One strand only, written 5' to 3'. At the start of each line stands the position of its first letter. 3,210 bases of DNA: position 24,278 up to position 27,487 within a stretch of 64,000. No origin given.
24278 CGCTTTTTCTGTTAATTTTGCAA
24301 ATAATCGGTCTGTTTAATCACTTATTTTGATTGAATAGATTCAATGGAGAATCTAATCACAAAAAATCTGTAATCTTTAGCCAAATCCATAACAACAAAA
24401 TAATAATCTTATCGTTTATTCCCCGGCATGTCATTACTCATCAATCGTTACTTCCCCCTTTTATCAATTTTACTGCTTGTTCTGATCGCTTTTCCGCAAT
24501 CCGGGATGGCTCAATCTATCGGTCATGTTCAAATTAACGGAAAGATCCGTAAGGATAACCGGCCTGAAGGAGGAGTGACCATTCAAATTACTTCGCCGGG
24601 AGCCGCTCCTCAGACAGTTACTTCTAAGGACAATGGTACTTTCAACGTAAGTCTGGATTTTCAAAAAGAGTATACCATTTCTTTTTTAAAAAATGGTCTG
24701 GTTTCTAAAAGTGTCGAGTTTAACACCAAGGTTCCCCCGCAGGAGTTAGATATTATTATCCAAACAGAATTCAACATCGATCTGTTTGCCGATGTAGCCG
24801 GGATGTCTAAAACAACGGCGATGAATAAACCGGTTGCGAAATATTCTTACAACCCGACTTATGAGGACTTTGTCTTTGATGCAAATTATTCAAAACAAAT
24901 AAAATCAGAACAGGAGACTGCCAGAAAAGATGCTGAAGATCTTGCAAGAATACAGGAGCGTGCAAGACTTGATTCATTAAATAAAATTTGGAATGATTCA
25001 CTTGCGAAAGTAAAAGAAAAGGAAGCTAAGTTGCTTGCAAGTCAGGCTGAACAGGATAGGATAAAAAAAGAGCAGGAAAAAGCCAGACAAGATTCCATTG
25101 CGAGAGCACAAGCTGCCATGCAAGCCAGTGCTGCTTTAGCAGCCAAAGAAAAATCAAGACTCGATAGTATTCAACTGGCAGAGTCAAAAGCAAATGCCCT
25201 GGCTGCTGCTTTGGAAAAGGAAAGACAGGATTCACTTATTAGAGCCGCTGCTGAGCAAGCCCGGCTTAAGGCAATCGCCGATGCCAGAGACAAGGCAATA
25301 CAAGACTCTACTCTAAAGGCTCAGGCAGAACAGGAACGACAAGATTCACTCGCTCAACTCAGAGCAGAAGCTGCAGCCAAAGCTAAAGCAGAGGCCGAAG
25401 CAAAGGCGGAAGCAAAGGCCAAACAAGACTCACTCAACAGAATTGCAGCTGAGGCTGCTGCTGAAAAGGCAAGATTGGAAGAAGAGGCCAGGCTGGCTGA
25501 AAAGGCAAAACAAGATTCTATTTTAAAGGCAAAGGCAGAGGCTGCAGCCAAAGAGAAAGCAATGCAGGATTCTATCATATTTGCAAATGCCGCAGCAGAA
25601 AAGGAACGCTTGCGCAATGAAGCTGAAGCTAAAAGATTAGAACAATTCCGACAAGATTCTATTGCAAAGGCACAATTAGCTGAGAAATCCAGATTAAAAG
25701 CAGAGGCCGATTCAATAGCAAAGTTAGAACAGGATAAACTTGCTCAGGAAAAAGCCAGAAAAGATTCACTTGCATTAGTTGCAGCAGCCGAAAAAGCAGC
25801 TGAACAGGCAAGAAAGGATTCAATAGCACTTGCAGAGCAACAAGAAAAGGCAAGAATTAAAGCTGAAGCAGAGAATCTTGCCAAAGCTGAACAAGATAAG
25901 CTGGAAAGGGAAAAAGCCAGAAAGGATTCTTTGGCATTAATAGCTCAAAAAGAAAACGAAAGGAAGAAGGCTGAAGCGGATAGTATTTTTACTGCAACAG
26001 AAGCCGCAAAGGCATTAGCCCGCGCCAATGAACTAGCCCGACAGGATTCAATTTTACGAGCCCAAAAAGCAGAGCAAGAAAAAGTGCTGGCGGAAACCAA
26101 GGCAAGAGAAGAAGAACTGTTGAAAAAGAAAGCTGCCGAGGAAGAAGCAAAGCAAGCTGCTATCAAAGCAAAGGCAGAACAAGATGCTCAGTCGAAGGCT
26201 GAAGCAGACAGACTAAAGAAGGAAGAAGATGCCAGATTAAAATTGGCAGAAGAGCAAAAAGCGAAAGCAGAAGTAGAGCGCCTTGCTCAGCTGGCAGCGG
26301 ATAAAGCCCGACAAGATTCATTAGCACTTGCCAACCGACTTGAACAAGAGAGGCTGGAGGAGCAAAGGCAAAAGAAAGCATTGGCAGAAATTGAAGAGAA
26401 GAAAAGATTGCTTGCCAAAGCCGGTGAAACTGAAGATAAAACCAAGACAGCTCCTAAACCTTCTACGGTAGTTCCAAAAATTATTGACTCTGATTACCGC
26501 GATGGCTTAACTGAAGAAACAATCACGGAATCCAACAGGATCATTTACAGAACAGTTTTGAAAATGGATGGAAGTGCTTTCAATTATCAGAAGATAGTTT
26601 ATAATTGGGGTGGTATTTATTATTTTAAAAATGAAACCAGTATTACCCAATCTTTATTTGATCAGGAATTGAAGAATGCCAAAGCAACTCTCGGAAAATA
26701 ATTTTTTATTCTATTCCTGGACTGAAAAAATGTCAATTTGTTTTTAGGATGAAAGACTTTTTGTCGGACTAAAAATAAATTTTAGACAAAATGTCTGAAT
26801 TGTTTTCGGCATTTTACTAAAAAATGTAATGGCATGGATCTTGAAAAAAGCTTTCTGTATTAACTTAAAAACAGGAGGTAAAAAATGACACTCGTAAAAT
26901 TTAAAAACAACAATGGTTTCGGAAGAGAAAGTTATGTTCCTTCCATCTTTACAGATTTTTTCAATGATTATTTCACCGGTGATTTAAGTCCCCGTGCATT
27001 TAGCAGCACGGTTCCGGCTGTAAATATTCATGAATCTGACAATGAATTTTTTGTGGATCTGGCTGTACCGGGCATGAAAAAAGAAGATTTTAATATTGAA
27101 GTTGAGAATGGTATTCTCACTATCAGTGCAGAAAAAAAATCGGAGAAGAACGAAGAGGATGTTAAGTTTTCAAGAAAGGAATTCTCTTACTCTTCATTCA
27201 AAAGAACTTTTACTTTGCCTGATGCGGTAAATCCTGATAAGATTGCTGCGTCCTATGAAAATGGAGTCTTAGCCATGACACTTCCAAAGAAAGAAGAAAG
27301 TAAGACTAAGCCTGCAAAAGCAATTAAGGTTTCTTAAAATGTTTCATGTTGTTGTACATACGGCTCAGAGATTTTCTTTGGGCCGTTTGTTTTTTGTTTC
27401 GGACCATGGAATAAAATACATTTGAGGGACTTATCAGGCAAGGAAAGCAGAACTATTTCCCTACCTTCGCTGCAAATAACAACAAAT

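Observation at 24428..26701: Secreted 757-aa coiled-coil protein with ~17 copies of a [RK][QK]DS[IL] motif embedded in an Ala/Lys/Glu/Gln-rich helix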

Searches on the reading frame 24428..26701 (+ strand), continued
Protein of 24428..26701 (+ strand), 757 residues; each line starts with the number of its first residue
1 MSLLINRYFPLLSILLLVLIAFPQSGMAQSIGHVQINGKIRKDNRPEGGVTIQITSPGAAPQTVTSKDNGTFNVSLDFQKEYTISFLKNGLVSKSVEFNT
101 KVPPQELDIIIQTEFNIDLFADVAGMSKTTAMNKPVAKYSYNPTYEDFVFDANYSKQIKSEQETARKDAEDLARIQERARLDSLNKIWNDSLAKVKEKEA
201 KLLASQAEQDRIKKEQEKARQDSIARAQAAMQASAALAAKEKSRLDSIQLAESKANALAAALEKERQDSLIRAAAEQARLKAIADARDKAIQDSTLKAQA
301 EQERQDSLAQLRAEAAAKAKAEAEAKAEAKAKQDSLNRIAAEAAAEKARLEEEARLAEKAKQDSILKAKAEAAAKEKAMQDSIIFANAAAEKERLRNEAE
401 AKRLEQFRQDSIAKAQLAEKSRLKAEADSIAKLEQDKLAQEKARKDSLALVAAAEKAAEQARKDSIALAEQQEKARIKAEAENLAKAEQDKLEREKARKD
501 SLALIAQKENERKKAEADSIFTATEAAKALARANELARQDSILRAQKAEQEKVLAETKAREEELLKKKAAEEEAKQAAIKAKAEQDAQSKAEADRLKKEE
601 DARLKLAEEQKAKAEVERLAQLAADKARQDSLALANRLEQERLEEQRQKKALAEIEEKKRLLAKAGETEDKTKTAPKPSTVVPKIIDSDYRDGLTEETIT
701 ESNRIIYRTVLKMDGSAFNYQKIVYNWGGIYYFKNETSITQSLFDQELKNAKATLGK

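Call 67: find_encoding_contigs(protein=P0052, flank=5000, max_places=1)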
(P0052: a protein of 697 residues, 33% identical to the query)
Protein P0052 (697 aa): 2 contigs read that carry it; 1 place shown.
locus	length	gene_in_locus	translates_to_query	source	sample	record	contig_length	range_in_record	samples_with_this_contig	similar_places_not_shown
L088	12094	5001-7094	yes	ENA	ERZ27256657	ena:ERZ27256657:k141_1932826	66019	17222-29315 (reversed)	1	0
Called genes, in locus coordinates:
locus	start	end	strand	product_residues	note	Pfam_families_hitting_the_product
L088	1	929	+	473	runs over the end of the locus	PF07494:Reg_prop (faint)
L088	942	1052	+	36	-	-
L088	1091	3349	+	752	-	PF19081:Ig_7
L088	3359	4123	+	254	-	-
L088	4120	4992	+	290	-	-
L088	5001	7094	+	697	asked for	PF13385:Laminin_G_3, PF02494:HYR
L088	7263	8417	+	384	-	PF09992:NAGPA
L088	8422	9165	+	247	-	PF09992:NAGPA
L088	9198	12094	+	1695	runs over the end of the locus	PF05593:RHS_repeat (faint), PF25023:TEN_YD-shell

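Call 78: find_encoding_contigs(protein=window:24428-26698:+, flank=1000, max_places=3)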
Protein window:24428-26698:+ (757 aa): 4 contigs read that carry it; 3 places shown.
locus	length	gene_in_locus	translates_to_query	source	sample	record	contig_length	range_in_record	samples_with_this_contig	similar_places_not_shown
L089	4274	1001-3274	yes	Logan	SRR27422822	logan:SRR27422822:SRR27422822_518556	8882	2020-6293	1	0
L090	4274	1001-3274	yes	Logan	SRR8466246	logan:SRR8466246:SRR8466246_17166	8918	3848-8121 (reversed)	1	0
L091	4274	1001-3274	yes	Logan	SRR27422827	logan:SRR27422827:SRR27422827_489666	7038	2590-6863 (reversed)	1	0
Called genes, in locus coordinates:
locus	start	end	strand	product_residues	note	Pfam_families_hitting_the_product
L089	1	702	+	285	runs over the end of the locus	PF00682:HMGL-like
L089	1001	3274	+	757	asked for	-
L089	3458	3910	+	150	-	PF00011:HSP20, PF17886:ArsA_HSP20 (weak)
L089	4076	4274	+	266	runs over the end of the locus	PF01975:SurE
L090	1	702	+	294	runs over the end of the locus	PF00682:HMGL-like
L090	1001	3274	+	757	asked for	-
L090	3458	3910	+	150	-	PF00011:HSP20, PF17886:ArsA_HSP20 (weak)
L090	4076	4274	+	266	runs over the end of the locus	PF01975:SurE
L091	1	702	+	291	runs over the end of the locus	?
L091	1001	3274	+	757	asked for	-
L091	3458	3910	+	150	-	PF00011:HSP20, PF17886:ArsA_HSP20 (weak)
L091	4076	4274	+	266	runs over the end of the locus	PF01975:SurE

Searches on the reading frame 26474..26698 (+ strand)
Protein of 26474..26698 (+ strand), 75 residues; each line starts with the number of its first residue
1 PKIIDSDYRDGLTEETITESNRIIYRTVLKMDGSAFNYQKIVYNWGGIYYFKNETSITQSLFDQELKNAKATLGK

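Call 18: search_solved_structures(query=A2, max_evalue=10)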
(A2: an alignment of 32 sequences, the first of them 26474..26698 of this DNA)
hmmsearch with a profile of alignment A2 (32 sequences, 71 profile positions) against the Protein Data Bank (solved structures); distinct sequences matched with E-value up to 10: 1.
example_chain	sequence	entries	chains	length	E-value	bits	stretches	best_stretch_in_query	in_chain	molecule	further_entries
4v8p_BN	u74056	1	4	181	7.1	9.7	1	19-41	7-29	RPL18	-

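Call 19: search_protein_families(library=pfam, alignment_id=A2, max_evalue=10)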
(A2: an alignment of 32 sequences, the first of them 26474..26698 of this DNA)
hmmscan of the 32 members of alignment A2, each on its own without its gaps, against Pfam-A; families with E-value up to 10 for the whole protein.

A. member 1, window:26474-26698:+ (75 aa): 0 families

B. families by the number of members that match (of 32 scanned): 13 families
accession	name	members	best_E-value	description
PF18768.7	RNPP_C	2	0.0071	RNPP family C-terminal domain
PF22820.2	TcaA_3rd_4th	1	0.0057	TcaA protein 3rd/4th domain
PF07376.16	Prosystemin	1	0.0092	Prosystemin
PF20536.3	DUF6751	1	0.034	Family of unknown function (DUF6751)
PF14188.11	DUF4311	1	0.039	Domain of unknown function (DUF4311)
PF18668.6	Tail_spike_N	1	0.043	Tail spike TSP1/Gp66 receptor binding N-terminal domain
PF16359.11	RcsD_ABL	1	0.043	RcsD-ABL domain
PF01247.24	Ribosomal_L35Ae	1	0.069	Ribosomal protein L35Ae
PF13539.11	Peptidase_M15_4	1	0.07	D-alanyl-D-alanine carboxypeptidase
PF18675.7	HepII_C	1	0.082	Heparinase II C-terminal domain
PF01479.30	S4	1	0.099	S4 domain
PF21832.1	DUF6892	1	0.13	Family of unknown function (DUF6892)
PF09435.16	DUF2015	1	0.14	Fungal protein of unknown function (DUF2015)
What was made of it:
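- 26504..26701 (+): C-terminal domain, aa 693-755 (five-strand beta meander plus C-terminal helix; signature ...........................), and the stop codon. No Pfam family or PDB sequence matches (calls 18, 19).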

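Call 25: predict_structure(alignment_id=A2)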
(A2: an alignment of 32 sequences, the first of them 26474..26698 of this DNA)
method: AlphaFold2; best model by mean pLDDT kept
length: 75 residues; sequences in the alignment: 32
mean_pLDDT: 90.2   pTM: 0.76
mean pLDDT of the five models: 90.2, 89.5, 88.9, 88.7, 88.6
residues with pLDDT >= 90: 54; 70-90: 15; 50-70: 6; < 50: 0
segments of 3 or more residues with pLDDT < 50: none
pLDDT, mean of each block of 10 residues (from residue 1): 73 93 95 90 97 96 94 79
secondary structure, 60 per line:
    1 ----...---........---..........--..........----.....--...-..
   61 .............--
elements in order: E11-18 E22-31 E34-43 E48-52 E55-57 H59-73
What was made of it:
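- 26504..26701 (+): AF2 on alignment A2 gives pLDDT 90.2 (call 25).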

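Call 29: fold_search(model_id=the predicted structure, library=pdb)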
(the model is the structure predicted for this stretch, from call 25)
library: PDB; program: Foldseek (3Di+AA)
matches with E <= 10: 568; with E <= 0.001: 0
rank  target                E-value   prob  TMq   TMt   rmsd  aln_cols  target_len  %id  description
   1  6zz6_A                1.1e-01  1.00  0.57  0.13   2.5        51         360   10  Cryo-EM structure of S.cerevisiae cohesin-Scc2-DNA complex (released 2020-09-30)
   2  1e69_A                1.2e-01  1.00  0.52  0.16   6.0        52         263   13  SMC head domain from Thermotoga maritima (released 2000-08-09)
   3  1w1w_B                2.1e-01  1.00  0.58  0.14   1.3        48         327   10  Sc Smc1hd:Scc1-C complex, ATPgS (released 2004-09-30)
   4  1w1w_A                2.5e-01  1.00  0.57  0.17   1.4        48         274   10  Sc Smc1hd:Scc1-C complex, ATPgS (released 2004-09-30)
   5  6qpw_A                2.6e-01  1.00  0.59  0.26   2.9        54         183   13  Structural basis of cohesin ring opening (released 2020-02-05)
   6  3kta_C                2.8e-01  1.00  0.58  0.28   2.2        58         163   17  Structural Basis for Adenylate Kinase Activity in ABC ATPases (released 2010-06-30)
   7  5h68_A                2.8e-01  0.99  0.53  0.13   7.1        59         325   14  Crystal structure of an engaged dimer of the Geobacillus stearothermophilus SMC head domain (released 2017-03-15)
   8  4oqd_A                2.8e-01  0.92  0.50  0.17  13.9        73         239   11  Crystal structure of the tylM1 N,N-dimethyltransferase in complex with SAH and TDP-Qui3NMe2 (released 2014-02-26)
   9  6qpq_A                2.9e-01  1.00  0.56  0.11   1.4        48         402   14  The structure of the cohesin head module elucidates the mechanism of ring opening (released 2020-02-05)
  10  7q2x_B                3.6e-01  0.94  0.44  0.10   6.2        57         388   12  Cryo-EM structure of clamped S.cerevisiae condensin-DNA complex (Form I) (released 2022-03-23)
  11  3bxo_A                3.6e-01  0.82  0.46  0.17  13.4        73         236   14  Crystal Structure of Streptomyces venezuelae DesVI (released 2008-03-25)
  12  4hgz_C                3.8e-01  0.99  0.48  0.17   2.3        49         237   16  Structure of the CcbJ Methyltransferase from Streptomyces caelestis (released 2013-10-30)
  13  6qpq_C                4.1e-01  1.00  0.59  0.12   1.8        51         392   14  The structure of the cohesin head module elucidates the mechanism of ring opening (released 2020-02-05)
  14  6m81_A                4.1e-01  0.87  0.50  0.17  13.8        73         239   11  Crystal structure of TylM1 Y14F bound to SAH and dTDP-phenol (released 2019-03-13)
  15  4hgy_B                4.3e-01  0.98  0.47  0.18   2.3        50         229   20  Structure of the CcbJ Methyltransferase from Streptomyces caelestis (released 2013-10-30)
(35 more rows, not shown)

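Call 30: search_protein_representatives(alignment_id=A2)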
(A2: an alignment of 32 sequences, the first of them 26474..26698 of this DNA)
Query: 32 sequences, 71 profile positions. Proteins with E-value up to 0.001 (for the whole library): 1465; up to 1e-10: 619; up to 1e-30: 1. The best 150 are listed.
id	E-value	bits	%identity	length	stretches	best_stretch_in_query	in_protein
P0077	1.3e-32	127.4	-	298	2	3-69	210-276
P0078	8.4e-27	108.8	-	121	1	1-70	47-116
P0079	1.1e-26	108.4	-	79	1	2-70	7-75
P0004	1.3e-26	108.2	-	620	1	1-70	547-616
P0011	3.6e-26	106.8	-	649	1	2-70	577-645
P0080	1.3e-25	105.0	-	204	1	1-70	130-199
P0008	4.5e-25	103.3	-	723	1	2-70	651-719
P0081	1.2e-24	101.9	-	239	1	1-70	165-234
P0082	2.4e-24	100.9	-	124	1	2-68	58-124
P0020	4.0e-24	100.2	-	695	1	2-70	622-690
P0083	4.2e-24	100.1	-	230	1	2-70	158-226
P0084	5.1e-24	99.9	-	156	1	1-70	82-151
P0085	5.5e-24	99.8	-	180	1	1-68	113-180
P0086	6.9e-24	99.5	-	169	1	4-70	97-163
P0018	7.9e-24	99.3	-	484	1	2-70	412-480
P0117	2.8e-20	87.9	-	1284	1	3-68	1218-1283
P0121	4.4e-20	87.3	-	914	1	4-68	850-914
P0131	1.5e-19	85.5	-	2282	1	2-68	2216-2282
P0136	1.9e-19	85.2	-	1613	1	3-67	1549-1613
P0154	8.1e-19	83.2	-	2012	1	2-67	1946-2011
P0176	3.4e-18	81.2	-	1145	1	2-66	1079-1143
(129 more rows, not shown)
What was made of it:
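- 26504..26701 (+): The profile finds 1,465 clusters; in the 150 best hits listed the match lies at or within about 10 residues of the C-terminus in nearly all (call 30).
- In the 150 best hits listed (of 1,465 matching clusters) the C-domain lies at or within about 10 residues of the C-terminus in nearly all, as sorting domains do (call 30).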

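Call 33: search_protein_families(library=pfam, proteins=[P0131, P0154, P0136, P0117, P0176, P0121], max_evalue=0.0001)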
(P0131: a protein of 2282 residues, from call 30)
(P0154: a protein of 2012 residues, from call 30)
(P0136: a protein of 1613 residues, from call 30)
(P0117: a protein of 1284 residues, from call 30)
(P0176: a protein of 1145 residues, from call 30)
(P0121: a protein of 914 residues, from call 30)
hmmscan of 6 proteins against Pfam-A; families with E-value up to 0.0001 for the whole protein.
P0131 (2282 aa): 10 families
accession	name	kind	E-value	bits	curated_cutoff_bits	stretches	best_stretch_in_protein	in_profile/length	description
PF07719.23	TPR_2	-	3.2e-46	152.1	27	0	1676-1699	8-31/34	Tetratricopeptide repeat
PF13181.12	TPR_8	-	5e-42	138.9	25.7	0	1446-1472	7-33/34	Tetratricopeptide repeat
PF00515.34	TPR_1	-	5.9e-16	58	27.8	0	1394-1415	12-33/34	Tetratricopeptide repeat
PF11221.13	Med21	-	3.2e-11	44.2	37.3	0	1075-1110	98-133/144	Subunit 21 of Mediator complex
PF13414.12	TPR_11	-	8.1e-08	32.3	26.8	0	1448-1473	2-27/42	TPR repeat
PF13428.12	TPR_14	-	1.2e-07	32.1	23.5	0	1445-1473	6-34/44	Tetratricopeptide repeat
PF25064.1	ARM_TT21_5th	-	1.5e-07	32.1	27.8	0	1961-2074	8-115/117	TT21 fifth ARM repeats domain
PF13424.12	TPR_12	-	5e-06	27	30.1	0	991-1016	10-34/77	Tetratricopeptide repeat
PF07431.17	DUF1512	-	5.8e-06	26.5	25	0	1081-1161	28-105/177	Protein of unknown function (DUF1512) N-terminal domain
PF21395.2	Arc_capsid_dom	-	1.6e-05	25.3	27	0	792-820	4-32/62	Activity-regulated cytoskeleton-associated protein, capsid domain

P0154 (2012 aa): 3 families
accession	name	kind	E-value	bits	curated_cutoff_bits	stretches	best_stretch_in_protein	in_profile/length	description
PF25575.1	TPR_BSK1_C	-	7.3e-12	45.7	42.2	0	1111-1134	45-68/118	Serine/threonine-protein kinase BSK1-like, TPR repeats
PF22165.2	SSO1393-like_WHD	-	8.9e-09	35.9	26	0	1033-1054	32-52/59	SSO1393-like, winged-helix domain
PF13620.12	CarboxypepD_reg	-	6.2e-06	26.9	32.3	1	31-88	6-64/82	Carboxypeptidase regulatory-like domain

P0136 (1613 aa): 7 families
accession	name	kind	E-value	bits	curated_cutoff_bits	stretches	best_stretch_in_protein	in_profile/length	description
PF07719.23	TPR_2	-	3e-29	99.1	27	0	248-279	3-34/34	Tetratricopeptide repeat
PF00515.34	TPR_1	-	1.1e-14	53.9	27.8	0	252-279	7-34/34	Tetratricopeptide repeat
PF13181.12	TPR_8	-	4.5e-12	45.5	25.7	0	247-279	2-34/34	Tetratricopeptide repeat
PF13414.12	TPR_11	-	6.9e-09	35.7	26.8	0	1144-1166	6-28/42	TPR repeat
PF19556.4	PRTRC_E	-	7.3e-09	36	26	0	1218-1288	91-161/175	PRTRC system protein E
PF13620.12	CarboxypepD_reg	-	1.7e-05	25.5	32.3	1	48-99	11-63/82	Carboxypeptidase regulatory-like domain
PF00903.31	Glyoxalase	-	8.9e-05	23.3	20.6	0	317-352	7-33/121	Glyoxalase/Bleomycin resistance protein/Dioxygenase superfamily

P0117 (1284 aa): 3 families
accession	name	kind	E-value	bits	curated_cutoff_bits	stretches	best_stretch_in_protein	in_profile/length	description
PF07719.23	TPR_2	-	9.1e-09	35.2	27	0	301-329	5-33/34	Tetratricopeptide repeat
PF13620.12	CarboxypepD_reg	-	2.2e-07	31.6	32.3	1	33-95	2-64/82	Carboxypeptidase regulatory-like domain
PF13715.12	CarbopepD_reg_2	-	2.6e-06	27.8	32.2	1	33-101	1-66/88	CarboxypepD_reg-like domain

P0176 (1145 aa): 0 families

P0121 (914 aa): 7 families
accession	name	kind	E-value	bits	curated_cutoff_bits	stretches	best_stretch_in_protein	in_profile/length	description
PF13620.12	CarboxypepD_reg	-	3.8e-19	69.3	32.3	1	25-80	1-58/82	Carboxypeptidase regulatory-like domain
PF17210.9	SdrD_B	-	2.8e-08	34.4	29.7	0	232-288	14-72/112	SdrD B-like domain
PF22902.2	NOMO1-like_9th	-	1.3e-07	31.7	27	0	447-489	12-57/75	BOS complex subunit NOMO1-like, beta sandwich domain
PF02389.20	Cornifin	-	1.2e-06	29.2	34.8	0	652-733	20-101/135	Cornifin (SPRR) family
PF13414.12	TPR_11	-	1.6e-06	28.1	26.8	0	387-407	6-26/42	TPR repeat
PF00515.34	TPR_1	-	7.7e-06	26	27.8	0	387-407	13-33/34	Tetratricopeptide repeat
PF13715.12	CarbopepD_reg_2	-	2.8e-05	24.5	32.2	0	232-304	2-73/88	CarboxypepD_reg-like domain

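Call 35: find_homologous_proteins(query=A2, max_evalue=1e-8)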
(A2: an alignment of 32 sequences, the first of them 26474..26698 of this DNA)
Query A2 (32 sequences) (75 aa, profile of the alignment): 16 proteins with E <= 1e-8 among 295 candidates.
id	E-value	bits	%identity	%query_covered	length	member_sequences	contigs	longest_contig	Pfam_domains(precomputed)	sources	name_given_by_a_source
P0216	2.2e-27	112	73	100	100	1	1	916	-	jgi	jgi:hypothetical protein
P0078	2.6e-26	109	69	100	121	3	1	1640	-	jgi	-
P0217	1.6e-25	106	71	97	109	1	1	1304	-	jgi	jgi:hypothetical protein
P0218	7.9e-24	101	45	80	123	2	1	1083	-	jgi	jgi:hypothetical protein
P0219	1.8e-23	100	39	83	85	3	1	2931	-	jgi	jgi:hypothetical protein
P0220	1.6e-22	97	37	83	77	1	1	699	-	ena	-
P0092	1.1e-21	94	42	83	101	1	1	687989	-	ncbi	-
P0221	4.2e-16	76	32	83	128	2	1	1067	-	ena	-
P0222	1.6e-15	74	32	80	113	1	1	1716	-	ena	-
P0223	1.7e-15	74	31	77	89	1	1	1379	-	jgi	jgi:hypothetical protein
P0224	9.7e-15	72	38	80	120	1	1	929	-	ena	-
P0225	6.1e-14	69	32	67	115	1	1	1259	-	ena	-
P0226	8.2e-14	69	34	73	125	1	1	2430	-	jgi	jgi:hypothetical protein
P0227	1.8e-13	68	30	81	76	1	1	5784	-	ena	-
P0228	6.6e-12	63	39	37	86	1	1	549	-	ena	-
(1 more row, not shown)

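Call 75: fold_search(model_id=the predicted structure, library=viral)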
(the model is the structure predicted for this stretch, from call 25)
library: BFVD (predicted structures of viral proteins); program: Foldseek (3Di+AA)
matches with E <= 10: 1215; with E <= 0.001: 0
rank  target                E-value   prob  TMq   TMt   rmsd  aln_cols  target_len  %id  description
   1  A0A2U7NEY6            4.1e-02  1.00  0.48  0.60   4.4        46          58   20  Uncharacterized protein [Pseudomonas phage PspYZU05]
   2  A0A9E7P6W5            7.9e-02  0.99  0.45  0.39  11.1        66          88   11  (no name in the UniProt tables at hand)
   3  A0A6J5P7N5            8.8e-02  0.80  0.37  0.31  16.6        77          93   12  Uncharacterized protein [uncultured Caudovirales phage]
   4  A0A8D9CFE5            9.8e-02  0.99  0.54  0.32   4.3        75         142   16  Uncharacterized protein [uncultured marine phage]
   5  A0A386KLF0            1.9e-01  0.95  0.48  0.24  10.7        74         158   16  Uncharacterized protein [Escherichia phage vB_vPM_PD06]
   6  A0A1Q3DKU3            2.0e-01  0.99  0.48  0.67   2.9        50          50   10  Uncharacterized protein [Chionoecetes opilio bacilliform virus]
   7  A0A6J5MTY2            2.2e-01  0.44  0.27  0.15  13.2        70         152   11  Uncharacterized protein [uncultured Caudovirales phage]
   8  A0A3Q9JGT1            2.3e-01  0.77  0.38  0.29   9.7        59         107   20  (no name in the UniProt tables at hand)
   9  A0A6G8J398            2.4e-01  0.95  0.49  0.35   7.2        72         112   15  Uncharacterized protein [Thermoproteus spherical piliferous virus 1]
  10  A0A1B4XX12            2.4e-01  0.75  0.41  0.15   8.5        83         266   20  Uncharacterized protein [Tenacibaculum phage pT24]
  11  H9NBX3                2.6e-01  0.84  0.41  0.34   6.1        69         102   12  (no name in the UniProt tables at hand)
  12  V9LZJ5                2.9e-01  0.89  0.41  0.14  11.1        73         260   11  Uncharacterized protein [Vibrio phage VP4B]
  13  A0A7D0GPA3            3.6e-01  0.60  0.40  0.30   7.4        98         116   11  (no name in the UniProt tables at hand)
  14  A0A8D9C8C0            3.6e-01  0.35  0.29  0.30  14.5        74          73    7  Uncharacterized protein [uncultured marine phage]
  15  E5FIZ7                3.8e-01  0.85  0.39  0.33   7.6        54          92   15  Uncharacterized protein cd.3 [Escherichia phage vB_EcoM_VR7]
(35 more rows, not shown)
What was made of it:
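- Tried and rejected: PDB and BFVD Foldseek give nothing significant (best E 0.1 and 0.04; calls 29, 75).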

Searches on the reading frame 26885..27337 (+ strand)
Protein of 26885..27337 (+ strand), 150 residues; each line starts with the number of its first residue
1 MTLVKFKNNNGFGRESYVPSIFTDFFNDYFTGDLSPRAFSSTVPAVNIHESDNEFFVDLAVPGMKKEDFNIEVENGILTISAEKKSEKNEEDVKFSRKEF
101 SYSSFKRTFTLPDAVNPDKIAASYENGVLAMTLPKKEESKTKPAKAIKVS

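Call 46: search_protein_families(library=ncbifam, proteins=[window:26885-27337:+], max_evalue=0.00001)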
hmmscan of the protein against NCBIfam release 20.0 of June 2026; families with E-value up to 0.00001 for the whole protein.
window:26885-27337:+ (150 aa): 4 families
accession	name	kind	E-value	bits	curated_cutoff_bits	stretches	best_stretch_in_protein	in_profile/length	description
NF042420.1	Hsp18_Clos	equivalog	2.2e-28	99.2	195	1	3-145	4-143/147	heat shock protein Hsp18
NF041799.1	Hsp14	equivalog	1.9e-20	73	100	1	37-140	12-113/118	archaeal heat shock protein Hsp14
NF041800.1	Hsp20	equivalog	4.9e-17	62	140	1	42-148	72-160/162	archaeal heat shock protein Hsp20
NF008618.0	PRK11597.1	equivalog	3.4e-11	43.2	207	1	40-143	29-129/142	small heat shock chaperone IbpB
